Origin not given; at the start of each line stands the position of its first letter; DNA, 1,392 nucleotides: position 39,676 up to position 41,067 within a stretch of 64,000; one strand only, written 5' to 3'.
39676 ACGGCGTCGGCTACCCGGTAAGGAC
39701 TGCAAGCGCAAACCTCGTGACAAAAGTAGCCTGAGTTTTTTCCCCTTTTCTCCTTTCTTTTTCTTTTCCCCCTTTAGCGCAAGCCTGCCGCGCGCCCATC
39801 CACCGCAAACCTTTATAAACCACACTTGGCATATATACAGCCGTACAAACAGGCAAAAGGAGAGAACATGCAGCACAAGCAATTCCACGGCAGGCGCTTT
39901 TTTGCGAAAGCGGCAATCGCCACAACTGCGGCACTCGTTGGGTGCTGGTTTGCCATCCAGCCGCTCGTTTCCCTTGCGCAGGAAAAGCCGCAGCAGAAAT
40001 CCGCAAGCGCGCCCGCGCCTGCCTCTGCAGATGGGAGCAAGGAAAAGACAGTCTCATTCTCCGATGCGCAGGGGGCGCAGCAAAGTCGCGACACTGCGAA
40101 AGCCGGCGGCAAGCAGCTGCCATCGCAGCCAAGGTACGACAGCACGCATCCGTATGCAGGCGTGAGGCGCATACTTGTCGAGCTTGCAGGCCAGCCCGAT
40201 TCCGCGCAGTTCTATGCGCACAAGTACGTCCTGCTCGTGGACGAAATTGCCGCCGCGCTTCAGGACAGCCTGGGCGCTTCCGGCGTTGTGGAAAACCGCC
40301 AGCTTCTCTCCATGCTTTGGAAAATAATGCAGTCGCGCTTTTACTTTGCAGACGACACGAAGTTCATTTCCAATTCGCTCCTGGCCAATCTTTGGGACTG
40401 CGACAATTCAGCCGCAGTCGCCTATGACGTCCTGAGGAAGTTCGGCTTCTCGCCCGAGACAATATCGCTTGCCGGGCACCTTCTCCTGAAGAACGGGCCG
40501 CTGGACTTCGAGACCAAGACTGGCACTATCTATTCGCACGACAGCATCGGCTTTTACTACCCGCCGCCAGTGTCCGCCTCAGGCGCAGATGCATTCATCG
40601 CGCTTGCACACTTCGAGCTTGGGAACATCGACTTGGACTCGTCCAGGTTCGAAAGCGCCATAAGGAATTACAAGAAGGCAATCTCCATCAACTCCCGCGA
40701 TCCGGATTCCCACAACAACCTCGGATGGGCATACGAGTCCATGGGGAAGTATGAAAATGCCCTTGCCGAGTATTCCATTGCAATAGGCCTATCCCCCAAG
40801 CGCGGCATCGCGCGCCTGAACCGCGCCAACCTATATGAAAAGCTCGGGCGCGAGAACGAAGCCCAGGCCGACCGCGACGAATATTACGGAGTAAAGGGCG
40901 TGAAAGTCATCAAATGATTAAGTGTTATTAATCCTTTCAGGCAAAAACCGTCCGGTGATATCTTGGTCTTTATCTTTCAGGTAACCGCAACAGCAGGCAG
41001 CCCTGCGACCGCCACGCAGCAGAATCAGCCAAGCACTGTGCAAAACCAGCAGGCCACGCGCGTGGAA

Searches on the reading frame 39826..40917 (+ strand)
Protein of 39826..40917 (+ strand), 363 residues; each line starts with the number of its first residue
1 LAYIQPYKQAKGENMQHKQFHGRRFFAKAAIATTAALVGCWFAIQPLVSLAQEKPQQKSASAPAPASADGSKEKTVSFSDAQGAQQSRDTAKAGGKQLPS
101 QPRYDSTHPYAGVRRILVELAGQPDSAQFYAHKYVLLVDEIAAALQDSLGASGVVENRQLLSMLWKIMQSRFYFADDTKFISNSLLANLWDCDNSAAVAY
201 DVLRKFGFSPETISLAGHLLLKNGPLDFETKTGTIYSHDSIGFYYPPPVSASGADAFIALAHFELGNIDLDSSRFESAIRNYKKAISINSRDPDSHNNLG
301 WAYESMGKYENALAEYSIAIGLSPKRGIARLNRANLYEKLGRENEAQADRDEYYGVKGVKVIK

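Call 3: search_protein_families(library=pfam, proteins=[window:39826-40917:+], max_evalue=0.01)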
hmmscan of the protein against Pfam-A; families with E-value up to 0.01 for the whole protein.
window:39826-40917:+ (363 aa): 13 families
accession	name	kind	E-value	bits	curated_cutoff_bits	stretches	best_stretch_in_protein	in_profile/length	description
PF13414.12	TPR_11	-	4.6e-17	61.9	26.8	2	266-307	1-42/42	TPR repeat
PF00515.34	TPR_1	-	1.4e-14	53.6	27.8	2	294-325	2-33/34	Tetratricopeptide repeat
PF07719.23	TPR_2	-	5.5e-13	48.4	27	2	294-325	2-33/34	Tetratricopeptide repeat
PF13181.12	TPR_8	-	3.5e-12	45.9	25.7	1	294-325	2-33/34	Tetratricopeptide repeat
PF13432.12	TPR_16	-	4.2e-11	43.5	32.7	2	264-325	2-63/65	Tetratricopeptide repeat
PF13431.12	TPR_17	-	3e-10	40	24.4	1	282-313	2-33/34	Tetratricopeptide repeat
PF14559.12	TPR_19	-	2.9e-07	31.2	25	1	270-314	2-46/68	Tetratricopeptide repeat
PF13424.12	TPR_12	-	6.5e-07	29.9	30.1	1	259-315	3-67/77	Tetratricopeptide repeat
PF10516.15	SHNi-TPR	-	0.00036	20.4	21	1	264-288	6-30/38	SHNi-TPR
PF13176.12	TPR_7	-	0.00052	20.4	27.9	0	296-314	2-20/36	Tetratricopeptide repeat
PF13428.12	TPR_14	-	0.0013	19.6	23.5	0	298-336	6-44/44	Tetratricopeptide repeat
PF13371.12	TPR_9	-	0.0025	18.2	35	1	269-334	5-70/73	Tetratricopeptide repeat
PF13174.12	TPR_6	-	0.0027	18.7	26.3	0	299-320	6-27/33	Tetratricopeptide repeat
